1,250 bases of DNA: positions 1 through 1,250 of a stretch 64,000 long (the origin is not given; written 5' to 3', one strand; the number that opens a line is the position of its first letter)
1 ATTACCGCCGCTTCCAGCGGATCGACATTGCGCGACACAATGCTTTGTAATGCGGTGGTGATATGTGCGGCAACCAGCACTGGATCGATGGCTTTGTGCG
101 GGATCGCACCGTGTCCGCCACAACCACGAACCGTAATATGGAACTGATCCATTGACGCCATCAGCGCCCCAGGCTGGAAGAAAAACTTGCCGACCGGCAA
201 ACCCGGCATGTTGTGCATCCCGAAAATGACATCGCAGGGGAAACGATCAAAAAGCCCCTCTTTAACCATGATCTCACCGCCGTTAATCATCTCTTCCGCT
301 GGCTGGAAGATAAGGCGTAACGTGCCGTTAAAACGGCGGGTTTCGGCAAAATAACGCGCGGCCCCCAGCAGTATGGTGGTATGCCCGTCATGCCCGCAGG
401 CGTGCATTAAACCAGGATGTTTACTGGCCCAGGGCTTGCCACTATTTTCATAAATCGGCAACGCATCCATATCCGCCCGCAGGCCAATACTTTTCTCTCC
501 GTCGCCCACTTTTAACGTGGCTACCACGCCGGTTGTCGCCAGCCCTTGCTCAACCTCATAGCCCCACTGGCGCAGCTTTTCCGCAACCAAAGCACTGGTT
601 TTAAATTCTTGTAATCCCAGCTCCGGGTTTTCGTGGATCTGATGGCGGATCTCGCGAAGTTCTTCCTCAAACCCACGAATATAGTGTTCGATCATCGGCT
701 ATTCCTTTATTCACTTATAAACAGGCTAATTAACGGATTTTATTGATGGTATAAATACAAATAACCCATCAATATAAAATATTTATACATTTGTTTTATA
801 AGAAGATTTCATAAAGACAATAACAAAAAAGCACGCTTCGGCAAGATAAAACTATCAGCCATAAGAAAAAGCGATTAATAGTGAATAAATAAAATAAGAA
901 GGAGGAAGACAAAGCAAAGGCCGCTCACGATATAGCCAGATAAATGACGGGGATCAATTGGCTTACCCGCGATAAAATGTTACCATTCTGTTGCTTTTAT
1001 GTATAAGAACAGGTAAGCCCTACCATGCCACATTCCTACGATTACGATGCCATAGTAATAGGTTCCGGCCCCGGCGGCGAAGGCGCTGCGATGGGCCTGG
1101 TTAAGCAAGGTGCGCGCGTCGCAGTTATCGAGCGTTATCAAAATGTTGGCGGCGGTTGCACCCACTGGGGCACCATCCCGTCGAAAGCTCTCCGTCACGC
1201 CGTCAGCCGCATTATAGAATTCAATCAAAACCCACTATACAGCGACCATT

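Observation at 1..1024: An M20D amidohydrolase gene and AT-rich spacer where K-12 has fabR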

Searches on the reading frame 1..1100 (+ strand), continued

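Call 23: find_homologous_proteins(query=L001:11529-12695:-, max_evalue=1e-60)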
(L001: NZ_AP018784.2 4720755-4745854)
Query L001:11529-12695:- (388 aa): 7995 proteins with E <= 1e-60 among 8000 candidates; the best 120 are listed.
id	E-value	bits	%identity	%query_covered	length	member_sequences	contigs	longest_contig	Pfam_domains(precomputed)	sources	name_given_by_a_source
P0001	1.8e-262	888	100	100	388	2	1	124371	PF01546.34,PF07687.20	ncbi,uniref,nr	ncbi:M20 aminoacylase family protein [Escherichia coli]|uniref:M20 aminoacylase family protein n=1 T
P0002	6.7e-262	886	99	100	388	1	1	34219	PF01546.34,PF07687.20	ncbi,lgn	ncbi:M20 aminoacylase family protein [Escherichia coli]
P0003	7.0e-262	886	100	100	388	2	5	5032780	PF01546.34,PF07687.20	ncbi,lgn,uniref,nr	ncbi:M20 aminoacylase family protein [Escherichia coli]|uniref:M20 aminoacylase family protein n=1 T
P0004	7.2e-262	886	99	100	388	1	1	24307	PF01546.34,PF07687.20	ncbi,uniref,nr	ncbi:M20 aminoacylase family protein [Escherichia coli]|uniref:M20 aminoacylase family protein n=1 T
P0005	8.8e-262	886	99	100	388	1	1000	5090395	PF01546.34,PF07687.20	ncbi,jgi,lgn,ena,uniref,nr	ncbi:M20 aminoacylase family protein [Escherichia coli]|jgi:hippurate hydrolase|uniref:Amidohydrolas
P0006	9.1e-262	886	99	100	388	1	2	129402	PF01546.34,PF07687.20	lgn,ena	-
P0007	9.1e-262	886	99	100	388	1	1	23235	PF01546.34,PF07687.20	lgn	-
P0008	9.1e-262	886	99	100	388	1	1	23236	PF01546.34,PF07687.20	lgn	-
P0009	9.2e-262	886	99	100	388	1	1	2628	PF01546.34,PF07687.20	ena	-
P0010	9.3e-262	886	99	100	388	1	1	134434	PF01546.34,PF07687.20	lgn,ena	-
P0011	9.3e-262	886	99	100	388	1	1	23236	PF01546.34,PF07687.20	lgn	-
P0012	9.3e-262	886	99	100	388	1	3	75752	PF01546.34,PF07687.20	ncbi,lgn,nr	ncbi:M20 family metallopeptidase [Escherichia coli]|nr:amidohydrolase [Escherichia coli] MDA6569116.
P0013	9.3e-262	886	99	100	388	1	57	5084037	PF01546.34,PF07687.20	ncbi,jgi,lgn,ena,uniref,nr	ncbi:amidohydrolase [Escherichia coli]|jgi:hippurate hydrolase|uniref:M20 aminoacylase family protei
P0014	9.3e-262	886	99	100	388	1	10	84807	PF01546.34,PF07687.20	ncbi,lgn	ncbi:TPA: M20 aminoacylase family protein [Escherichia coli]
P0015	9.3e-262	886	99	100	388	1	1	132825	PF01546.34,PF07687.20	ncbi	-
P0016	9.3e-262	886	99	100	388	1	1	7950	PF01546.34,PF07687.20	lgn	-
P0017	9.3e-262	886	99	100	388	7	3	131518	PF01546.34,PF07687.20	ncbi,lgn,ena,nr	ncbi:TPA: M20 aminoacylase family protein [Escherichia coli]|nr:amidohydrolase [Escherichia coli]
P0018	9.3e-262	886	99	100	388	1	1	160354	PF01546.34,PF07687.20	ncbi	ncbi:TPA: M20 aminoacylase family protein [Escherichia coli]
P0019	9.3e-262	886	99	100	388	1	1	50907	PF01546.34,PF07687.20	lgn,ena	-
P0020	9.4e-262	886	100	100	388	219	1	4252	PF01546.34,PF07687.20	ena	-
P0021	9.6e-262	886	99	100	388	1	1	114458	PF01546.34,PF07687.20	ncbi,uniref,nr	ncbi:M20 family metallopeptidase [Escherichia coli]|uniref:M20 aminoacylase family protein n=1 Tax=E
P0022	9.6e-262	886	99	100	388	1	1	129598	PF01546.34,PF07687.20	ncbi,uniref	ncbi:M20 aminoacylase family protein [Escherichia coli]|uniref:M20 aminoacylase family protein n=1 T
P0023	9.8e-262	886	99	100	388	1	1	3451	PF01546.34,PF07687.20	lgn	-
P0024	9.9e-262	885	99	100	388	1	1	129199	PF01546.34,PF07687.20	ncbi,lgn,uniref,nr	ncbi:amidohydrolase [Escherichia coli]|uniref:M20 aminoacylase family protein n=1 Tax=Escherichia co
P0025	9.9e-262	885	99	100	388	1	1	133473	PF01546.34,PF07687.20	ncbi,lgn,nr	ncbi:amidohydrolase [Escherichia coli]|nr:amidohydrolase [Escherichia coli]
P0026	9.9e-262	885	99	100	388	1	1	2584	PF01546.34,PF07687.20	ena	-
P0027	1.2e-261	885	99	100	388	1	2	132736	PF01546.34,PF07687.20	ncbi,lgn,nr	ncbi:TPA: amidohydrolase [Escherichia coli]|nr:amidohydrolase [Escherichia coli] HDK2414724.1 amidoh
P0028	1.2e-261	885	99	100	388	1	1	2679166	PF01546.34,PF07687.20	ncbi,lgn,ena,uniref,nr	ncbi:hippurate hydrolase [Escherichia coli UMEA 3140-1]|uniref:M20 aminoacylase family protein n=1 T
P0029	1.2e-261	885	99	100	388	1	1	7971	PF01546.34,PF07687.20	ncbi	ncbi:M20 aminoacylase family protein [Escherichia coli]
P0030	1.3e-261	885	99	100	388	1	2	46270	PF01546.34,PF07687.20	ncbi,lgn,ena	ncbi:TPA: M20 aminoacylase family protein [Escherichia coli]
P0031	1.3e-261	885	99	100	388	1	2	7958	PF01546.34,PF07687.20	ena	-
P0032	1.3e-261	885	99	100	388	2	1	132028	PF01546.34,PF07687.20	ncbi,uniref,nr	ncbi:M20 aminoacylase family protein [Escherichia coli]|uniref:M20 aminoacylase family protein n=1 T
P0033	1.3e-261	885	99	100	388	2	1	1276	PF01546.34,PF07687.20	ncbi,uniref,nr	ncbi:amidohydrolase [Escherichia coli]|uniref:Amidohydrolase n=1 Tax=Escherichia coli TaxID=562 RepI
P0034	1.4e-261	885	99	100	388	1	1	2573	PF01546.34,PF07687.20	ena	-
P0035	1.5e-261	885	99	100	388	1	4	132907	PF01546.34,PF07687.20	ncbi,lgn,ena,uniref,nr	ncbi:amidohydrolase [Escherichia coli]|uniref:M20 aminoacylase family protein n=1 Tax=Escherichia co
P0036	1.5e-261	885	99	100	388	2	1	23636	PF01546.34,PF07687.20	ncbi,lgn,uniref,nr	ncbi:hippurate hydrolase [Escherichia coli]|uniref:M20 aminoacylase family protein n=1 Tax=Escherich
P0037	1.5e-261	885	99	100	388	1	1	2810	PF01546.34,PF07687.20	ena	-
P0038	1.5e-261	885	99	100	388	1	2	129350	PF01546.34,PF07687.20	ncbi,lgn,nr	ncbi:TPA: amidohydrolase [Escherichia coli]|nr:amidohydrolase [Escherichia coli]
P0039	1.5e-261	885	99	100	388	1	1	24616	PF01546.34,PF07687.20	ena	-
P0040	1.6e-261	885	99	100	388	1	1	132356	PF01546.34,PF07687.20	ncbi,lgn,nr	ncbi:TPA: amidohydrolase [Escherichia coli]|nr:amidohydrolase [Escherichia coli]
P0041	1.6e-261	885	99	100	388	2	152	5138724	PF01546.34,PF07687.20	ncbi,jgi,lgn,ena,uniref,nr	ncbi:amidohydrolase [Escherichia coli]|jgi:hippurate hydrolase|uniref:M20 aminoacylase family protei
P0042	1.6e-261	885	99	100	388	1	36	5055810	PF01546.34,PF07687.20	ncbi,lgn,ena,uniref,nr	ncbi:M20 aminoacylase family protein [Escherichia coli]|uniref:M20 aminoacylase family protein n=1 T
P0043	1.6e-261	885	99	100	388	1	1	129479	PF01546.34,PF07687.20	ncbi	ncbi:TPA: M20 aminoacylase family protein [Escherichia coli]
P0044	1.7e-261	885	99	100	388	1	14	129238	PF01546.34,PF07687.20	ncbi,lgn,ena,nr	ncbi:TPA: amidohydrolase [Escherichia coli]|nr:amidohydrolase [Escherichia coli] HCO4067089.1 amidoh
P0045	1.7e-261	885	99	100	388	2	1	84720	PF01546.34,PF07687.20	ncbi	-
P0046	1.7e-261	885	99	100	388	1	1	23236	PF01546.34,PF07687.20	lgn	-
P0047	1.7e-261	885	99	100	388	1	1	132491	PF01546.34,PF07687.20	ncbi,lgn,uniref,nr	ncbi:M20 aminoacylase family protein [Escherichia coli]|uniref:M20 aminoacylase family protein n=1 T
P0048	1.7e-261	885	99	100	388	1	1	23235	PF01546.34,PF07687.20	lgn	-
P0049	1.7e-261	885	99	100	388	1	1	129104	PF01546.34,PF07687.20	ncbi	ncbi:TPA: M20 aminoacylase family protein [Escherichia coli]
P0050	1.7e-261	885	99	100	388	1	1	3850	PF01546.34,PF07687.20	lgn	-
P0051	1.7e-261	885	99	100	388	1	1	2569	PF01546.34,PF07687.20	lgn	-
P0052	1.7e-261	885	99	100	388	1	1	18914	PF01546.34,PF07687.20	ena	-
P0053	1.8e-261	885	99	100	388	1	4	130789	PF01546.34,PF07687.20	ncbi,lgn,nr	ncbi:TPA: amidohydrolase [Escherichia coli]|nr:amidohydrolase [Escherichia coli] HAZ3730399.1 amidoh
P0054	1.8e-261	885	99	100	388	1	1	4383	PF01546.34,PF07687.20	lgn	-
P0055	1.8e-261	885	99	100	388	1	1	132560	PF01546.34,PF07687.20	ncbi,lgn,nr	ncbi:TPA: amidohydrolase [Escherichia coli]|nr:amidohydrolase [Escherichia coli]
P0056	1.8e-261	885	99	100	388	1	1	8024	PF01546.34,PF07687.20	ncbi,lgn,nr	ncbi:amidohydrolase [Escherichia coli]|nr:amidohydrolase [Escherichia coli]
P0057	1.8e-261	885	99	100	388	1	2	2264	PF01546.34,PF07687.20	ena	-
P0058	1.8e-261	885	99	100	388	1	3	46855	PF01546.34,PF07687.20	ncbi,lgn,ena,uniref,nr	ncbi:M20 aminoacylase family protein [Escherichia coli]|uniref:M20 aminoacylase family protein n=1 T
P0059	1.8e-261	885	99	100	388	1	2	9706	PF01546.34,PF07687.20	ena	-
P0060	1.8e-261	885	99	100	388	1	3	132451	PF01546.34,PF07687.20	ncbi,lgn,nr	ncbi:TPA: M20 aminoacylase family protein [Escherichia coli]|nr:amidohydrolase [Escherichia coli] HC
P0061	1.8e-261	885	99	100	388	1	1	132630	PF01546.34,PF07687.20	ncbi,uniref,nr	ncbi:M20 aminoacylase family protein [Escherichia coli]|uniref:M20 aminoacylase family protein n=1 T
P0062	1.8e-261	885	99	100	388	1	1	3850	PF01546.34,PF07687.20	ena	-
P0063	1.8e-261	885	99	100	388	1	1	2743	PF01546.34,PF07687.20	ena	-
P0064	1.9e-261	885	99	100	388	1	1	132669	PF01546.34,PF07687.20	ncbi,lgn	ncbi:TPA: M20 aminoacylase family protein [Escherichia coli]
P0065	1.9e-261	885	99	100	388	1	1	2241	PF01546.34,PF07687.20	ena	-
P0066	1.9e-261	885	99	100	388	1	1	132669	PF01546.34,PF07687.20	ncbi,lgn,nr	ncbi:TPA: amidohydrolase [Escherichia coli]|nr:amidohydrolase [Escherichia coli]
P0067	1.9e-261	885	99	100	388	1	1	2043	PF01546.34,PF07687.20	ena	-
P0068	2.2e-261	884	99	100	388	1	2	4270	PF01546.34,PF07687.20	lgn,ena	-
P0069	2.2e-261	884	99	100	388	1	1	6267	PF01546.34,PF07687.20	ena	-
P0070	2.2e-261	884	99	100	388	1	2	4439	PF01546.34,PF07687.20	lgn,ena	-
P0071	2.2e-261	884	99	100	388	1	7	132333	PF01546.34,PF07687.20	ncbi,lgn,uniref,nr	ncbi:peptidase M20 [Escherichia coli]|uniref:M20 aminoacylase family protein n=1 Tax=Escherichia col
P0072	2.2e-261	884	99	100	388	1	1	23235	PF01546.34,PF07687.20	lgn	-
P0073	2.2e-261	884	99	100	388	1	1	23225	PF01546.34,PF07687.20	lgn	-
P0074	2.2e-261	884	99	100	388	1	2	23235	PF01546.34,PF07687.20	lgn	-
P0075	2.3e-261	884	99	100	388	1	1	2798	PF01546.34,PF07687.20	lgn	-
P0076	2.4e-261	884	99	100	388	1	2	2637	PF01546.34,PF07687.20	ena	-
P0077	2.4e-261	884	99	100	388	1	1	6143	PF01546.34,PF07687.20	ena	-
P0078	2.4e-261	884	99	100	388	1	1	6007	PF01546.34,PF07687.20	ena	-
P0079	2.5e-261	884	99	100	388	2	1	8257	PF01546.34,PF07687.20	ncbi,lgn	-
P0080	2.5e-261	884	99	100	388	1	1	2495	PF01546.34,PF07687.20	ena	-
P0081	2.5e-261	884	99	100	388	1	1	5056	PF01546.34,PF07687.20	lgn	-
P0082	2.5e-261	884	99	100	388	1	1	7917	PF01546.34,PF07687.20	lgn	-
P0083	2.6e-261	884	99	100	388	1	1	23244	PF01546.34,PF07687.20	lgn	-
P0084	2.6e-261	884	99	100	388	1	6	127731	PF01546.34,PF07687.20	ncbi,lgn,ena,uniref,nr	ncbi:TPA: amidohydrolase [Escherichia coli]|uniref:M20 aminoacylase family protein n=1 Tax=Escherich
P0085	2.6e-261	884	99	100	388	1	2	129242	PF01546.34,PF07687.20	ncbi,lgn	ncbi:TPA: M20 aminoacylase family protein [Escherichia coli]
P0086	2.7e-261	884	99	100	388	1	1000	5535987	PF01546.34,PF07687.20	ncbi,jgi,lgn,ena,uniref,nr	ncbi:amidohydrolase [Escherichia coli]|jgi:hippurate hydrolase|uniref:Hippurate hydrolase n=2 Tax=Es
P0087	2.7e-261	884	99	100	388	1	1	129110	PF01546.34,PF07687.20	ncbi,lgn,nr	ncbi:amidohydrolase [Escherichia coli]|nr:amidohydrolase [Escherichia coli]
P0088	2.7e-261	884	99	100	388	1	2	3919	PF01546.34,PF07687.20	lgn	-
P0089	2.7e-261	884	99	100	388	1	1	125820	PF01546.34,PF07687.20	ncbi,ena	-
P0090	2.7e-261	884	99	100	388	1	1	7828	PF01546.34,PF07687.20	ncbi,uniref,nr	ncbi:M20 aminoacylase family protein [Escherichia coli]|uniref:M20 aminoacylase family protein n=1 T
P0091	2.9e-261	884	99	100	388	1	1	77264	PF01546.34,PF07687.20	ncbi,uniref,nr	ncbi:amidohydrolase [Escherichia coli]|uniref:M20 aminoacylase family protein n=1 Tax=Escherichia co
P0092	3.0e-261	884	99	100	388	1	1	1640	PF01546.34,PF07687.20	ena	-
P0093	3.0e-261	884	99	100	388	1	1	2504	PF01546.34,PF07687.20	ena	-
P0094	3.0e-261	884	99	100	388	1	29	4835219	PF01546.34,PF07687.20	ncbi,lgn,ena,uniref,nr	ncbi:TPA: M20 aminoacylase family protein [Escherichia coli]|uniref:M20 aminoacylase family protein 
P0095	3.0e-261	884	99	100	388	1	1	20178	PF01546.34,PF07687.20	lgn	-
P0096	3.1e-261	884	99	100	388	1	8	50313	PF01546.34,PF07687.20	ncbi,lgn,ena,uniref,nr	ncbi:amidohydrolase [Escherichia coli]|uniref:M20 aminoacylase family protein n=1 Tax=Escherichia co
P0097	3.1e-261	884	99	100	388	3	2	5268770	PF01546.34,PF07687.20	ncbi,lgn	-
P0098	3.1e-261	884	99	100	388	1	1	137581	PF01546.34,PF07687.20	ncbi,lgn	ncbi:amidohydrolase [Escherichia coli]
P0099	3.1e-261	884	99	100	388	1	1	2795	PF01546.34,PF07687.20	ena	-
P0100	3.1e-261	884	99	100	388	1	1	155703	PF01546.34,PF07687.20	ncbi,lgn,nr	ncbi:amidohydrolase [Escherichia coli]|nr:amidohydrolase [Escherichia coli]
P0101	3.2e-261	884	99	100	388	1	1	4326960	PF01546.34,PF07687.20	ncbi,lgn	-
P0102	3.2e-261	884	99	100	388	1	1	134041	PF01546.34,PF07687.20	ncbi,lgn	ncbi:amidohydrolase [Escherichia coli]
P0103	3.2e-261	884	99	100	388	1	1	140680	PF01546.34,PF07687.20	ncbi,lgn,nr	ncbi:amidohydrolase [Escherichia coli]|nr:amidohydrolase [Escherichia coli]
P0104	3.2e-261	884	99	100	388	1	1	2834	PF01546.34,PF07687.20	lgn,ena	-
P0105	3.2e-261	884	99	100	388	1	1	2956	PF01546.34,PF07687.20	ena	-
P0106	3.2e-261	884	99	100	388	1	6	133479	PF01546.34,PF07687.20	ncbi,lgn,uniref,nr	ncbi:amidohydrolase [Escherichia coli]|uniref:M20 aminoacylase family protein n=1 Tax=Escherichia co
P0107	3.2e-261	884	99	100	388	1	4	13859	PF01546.34,PF07687.20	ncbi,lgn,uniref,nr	ncbi:M20 aminoacylase family protein [Escherichia coli]|uniref:M20 aminoacylase family protein n=1 T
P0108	3.2e-261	884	99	100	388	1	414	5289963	PF01546.34,PF07687.20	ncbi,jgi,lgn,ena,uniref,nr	ncbi:TPA: M20 aminoacylase family protein [Escherichia coli]|uniref:M20 aminoacylase family protein 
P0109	3.2e-261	884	99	100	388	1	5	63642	PF01546.34,PF07687.20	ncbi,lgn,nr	ncbi:TPA: M20 aminoacylase family protein [Escherichia coli]|nr:amidohydrolase [Escherichia coli] HD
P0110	3.3e-261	884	99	100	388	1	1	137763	PF01546.34,PF07687.20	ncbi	ncbi:M20 aminoacylase family protein [Escherichia coli]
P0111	3.3e-261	884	99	100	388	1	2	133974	PF01546.34,PF07687.20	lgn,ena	-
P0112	3.3e-261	884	99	100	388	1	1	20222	PF01546.34,PF07687.20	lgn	-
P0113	3.3e-261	884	99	100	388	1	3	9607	PF01546.34,PF07687.20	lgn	-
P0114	3.5e-261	884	99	100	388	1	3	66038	PF01546.34,PF07687.20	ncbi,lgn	ncbi:TPA: M20 aminoacylase family protein [Escherichia coli]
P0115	3.5e-261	884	99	100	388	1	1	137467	PF01546.34,PF07687.20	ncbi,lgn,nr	ncbi:TPA: amidohydrolase [Escherichia coli]|nr:amidohydrolase [Escherichia coli]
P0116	3.6e-261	884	99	100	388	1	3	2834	PF01546.34,PF07687.20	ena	-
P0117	3.6e-261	884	99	100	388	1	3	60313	PF01546.34,PF07687.20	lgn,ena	-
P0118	3.6e-261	884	99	100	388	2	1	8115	PF01546.34,PF07687.20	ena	-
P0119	3.7e-261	884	99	100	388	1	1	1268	PF01546.34,PF07687.20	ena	-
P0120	3.7e-261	884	99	100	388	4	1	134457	PF01546.34,PF07687.20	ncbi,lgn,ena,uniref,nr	ncbi:peptidase M20D, amidohydrolase [Escherichia coli TA464]|uniref:M20 aminoacylase family protein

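Call 33: list_cluster_members(proteins=[L001:9416-10066:-])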
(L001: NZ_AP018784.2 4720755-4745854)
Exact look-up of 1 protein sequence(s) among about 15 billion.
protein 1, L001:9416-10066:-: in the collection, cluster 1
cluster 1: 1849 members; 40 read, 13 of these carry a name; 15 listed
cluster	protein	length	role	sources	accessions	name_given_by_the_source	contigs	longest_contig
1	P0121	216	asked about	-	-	HTH-type transcriptional repressor FabR [Escherichia coli] | HTH-type transcriptional repressor FabR n=17 Tax=Enterobacteriaceae TaxID=543 ... | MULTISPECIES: HTH-type transcriptional repressor FabR [Enterobacteriaceae]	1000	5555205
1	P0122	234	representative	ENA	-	-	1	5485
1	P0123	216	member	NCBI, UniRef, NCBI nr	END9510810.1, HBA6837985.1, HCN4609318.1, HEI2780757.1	TPA: HTH-type transcriptional repressor FabR [Escherichia coli] | HTH-type transcriptional repressor FabR n=1 Tax=Escherichia coli TaxID=562 ... | HTH-type transcriptional repressor FabR [Escherichia coli]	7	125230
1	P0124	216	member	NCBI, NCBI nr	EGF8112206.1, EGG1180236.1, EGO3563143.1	HTH-type transcriptional repressor FabR [Escherichia coli]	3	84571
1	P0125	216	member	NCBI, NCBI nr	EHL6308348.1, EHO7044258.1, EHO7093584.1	HTH-type transcriptional repressor FabR [Escherichia coli]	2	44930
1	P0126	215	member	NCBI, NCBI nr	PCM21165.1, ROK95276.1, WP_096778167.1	DNA-binding transcriptional regulator FabR [Escherichia coli] | HTH-type transcriptional repressor FabR [Escherichia coli]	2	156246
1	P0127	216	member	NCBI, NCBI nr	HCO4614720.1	TPA: HTH-type transcriptional repressor FabR [Escherichia coli] | HTH-type transcriptional repressor FabR [Escherichia coli]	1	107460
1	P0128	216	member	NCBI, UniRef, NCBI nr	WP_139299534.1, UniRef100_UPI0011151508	HTH-type transcriptional repressor FabR [Escherichia coli] | HTH-type transcriptional repressor FabR n=1 Tax=Escherichia coli TaxID=562 ...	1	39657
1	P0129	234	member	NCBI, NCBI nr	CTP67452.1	putative transcriptional regulator [Shigella sonnei]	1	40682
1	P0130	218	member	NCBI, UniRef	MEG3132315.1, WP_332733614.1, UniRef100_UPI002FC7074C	HTH-type transcriptional repressor FabR [Rouxiella sp. T17] | HTH-type transcriptional repressor FabR n=1 Tax=Rouxiella sp. T17 TaxID=3085684 ...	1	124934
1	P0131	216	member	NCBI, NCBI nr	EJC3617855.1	HTH-type transcriptional repressor FabR [Escherichia coli]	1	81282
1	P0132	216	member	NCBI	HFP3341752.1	TPA: HTH-type transcriptional repressor FabR [Escherichia coli]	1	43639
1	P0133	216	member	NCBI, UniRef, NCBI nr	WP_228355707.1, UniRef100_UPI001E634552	HTH-type transcriptional repressor FabR [Shigella sp. FC6553] | HTH-type transcriptional repressor FabR n=1 Tax=Shigella sp. FC6553 TaxID=2733510 ...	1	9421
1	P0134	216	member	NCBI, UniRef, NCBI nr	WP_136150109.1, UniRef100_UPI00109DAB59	HTH-type transcriptional repressor FabR [Escherichia coli] | HTH-type transcriptional repressor FabR n=1 Tax=Escherichia coli TaxID=562 ...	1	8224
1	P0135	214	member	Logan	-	-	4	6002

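Call 34: find_encoding_contigs(protein=P0121, flank=3500, max_places=10)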
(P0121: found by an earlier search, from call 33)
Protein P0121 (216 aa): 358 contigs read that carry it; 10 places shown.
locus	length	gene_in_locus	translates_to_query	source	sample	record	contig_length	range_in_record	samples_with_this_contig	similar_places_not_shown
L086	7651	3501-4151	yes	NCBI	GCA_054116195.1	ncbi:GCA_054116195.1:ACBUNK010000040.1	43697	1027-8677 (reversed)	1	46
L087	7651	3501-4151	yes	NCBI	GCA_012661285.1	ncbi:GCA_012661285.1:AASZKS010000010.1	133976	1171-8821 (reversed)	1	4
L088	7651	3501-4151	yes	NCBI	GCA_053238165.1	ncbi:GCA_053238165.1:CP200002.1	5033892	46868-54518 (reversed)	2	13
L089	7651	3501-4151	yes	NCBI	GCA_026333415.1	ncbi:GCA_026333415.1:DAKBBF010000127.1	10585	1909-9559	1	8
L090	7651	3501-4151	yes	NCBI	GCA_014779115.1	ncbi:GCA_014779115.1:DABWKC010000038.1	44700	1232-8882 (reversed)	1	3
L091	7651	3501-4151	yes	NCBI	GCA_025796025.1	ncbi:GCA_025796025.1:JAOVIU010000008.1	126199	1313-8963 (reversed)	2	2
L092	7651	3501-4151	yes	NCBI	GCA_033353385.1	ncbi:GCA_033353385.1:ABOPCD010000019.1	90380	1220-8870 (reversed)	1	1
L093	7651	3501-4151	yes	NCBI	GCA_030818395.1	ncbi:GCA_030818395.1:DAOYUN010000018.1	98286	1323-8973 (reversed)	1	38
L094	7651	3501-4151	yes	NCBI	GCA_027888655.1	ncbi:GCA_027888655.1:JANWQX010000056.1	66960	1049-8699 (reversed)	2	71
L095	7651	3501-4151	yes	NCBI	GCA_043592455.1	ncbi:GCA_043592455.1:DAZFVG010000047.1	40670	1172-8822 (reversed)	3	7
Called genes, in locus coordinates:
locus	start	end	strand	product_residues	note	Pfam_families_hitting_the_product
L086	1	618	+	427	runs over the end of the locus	PF07690:MFS_1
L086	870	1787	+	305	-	PF00126:HTH_1, PF03466:LysR_substrate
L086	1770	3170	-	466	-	PF00890:FAD_binding_2 (faint), PF07992:Pyr_redox_2, PF12831:FAD_oxidored (weak), PF13450:NAD_binding_8 (weak), PF13738:Pyr_redox_3 (faint), PF00070:Pyr_redox, PF02852:Pyr_redox_dim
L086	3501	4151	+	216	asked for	PF00440:TetR_N, PF21943:TetR_C_46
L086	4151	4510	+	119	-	PF07226:DUF1422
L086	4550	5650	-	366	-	PF05958:tRNA_U5-meth_tr, PF13649:Methyltransf_25 (weak)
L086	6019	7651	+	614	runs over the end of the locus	PF07715:Plug, PF00593:TonB_dep_Rec_b-barrel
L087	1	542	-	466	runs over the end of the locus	PF00890:FAD_binding_2 (faint), PF07992:Pyr_redox_2, PF12831:FAD_oxidored (weak), PF13450:NAD_binding_8 (weak), PF13738:Pyr_redox_3 (faint), PF00070:Pyr_redox, PF02852:Pyr_redox_dim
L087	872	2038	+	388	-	PF01546:Peptidase_M20, PF07687:M20_dimer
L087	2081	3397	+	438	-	PF00083:Sugar_tr, PF07690:MFS_1, PF00083:Sugar_tr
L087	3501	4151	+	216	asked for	PF00440:TetR_N, PF21943:TetR_C_46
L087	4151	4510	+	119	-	PF07226:DUF1422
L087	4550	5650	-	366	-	PF05958:tRNA_U5-meth_tr, PF13649:Methyltransf_25 (weak)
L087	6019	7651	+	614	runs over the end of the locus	PF07715:Plug, PF00593:TonB_dep_Rec_b-barrel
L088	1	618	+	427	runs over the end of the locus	PF07690:MFS_1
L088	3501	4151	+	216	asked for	PF00440:TetR_N, PF21943:TetR_C_46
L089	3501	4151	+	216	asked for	PF00440:TetR_N, PF21943:TetR_C_46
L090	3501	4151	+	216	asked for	PF00440:TetR_N, PF21943:TetR_C_46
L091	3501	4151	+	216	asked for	PF00440:TetR_N, PF21943:TetR_C_46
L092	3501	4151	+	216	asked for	PF00440:TetR_N, PF21943:TetR_C_46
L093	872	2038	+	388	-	PF01546:Peptidase_M20, PF07687:M20_dimer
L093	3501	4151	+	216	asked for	PF00440:TetR_N, PF21943:TetR_C_46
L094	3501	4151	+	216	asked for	PF00440:TetR_N, PF21943:TetR_C_46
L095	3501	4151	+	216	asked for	PF00440:TetR_N, PF21943:TetR_C_46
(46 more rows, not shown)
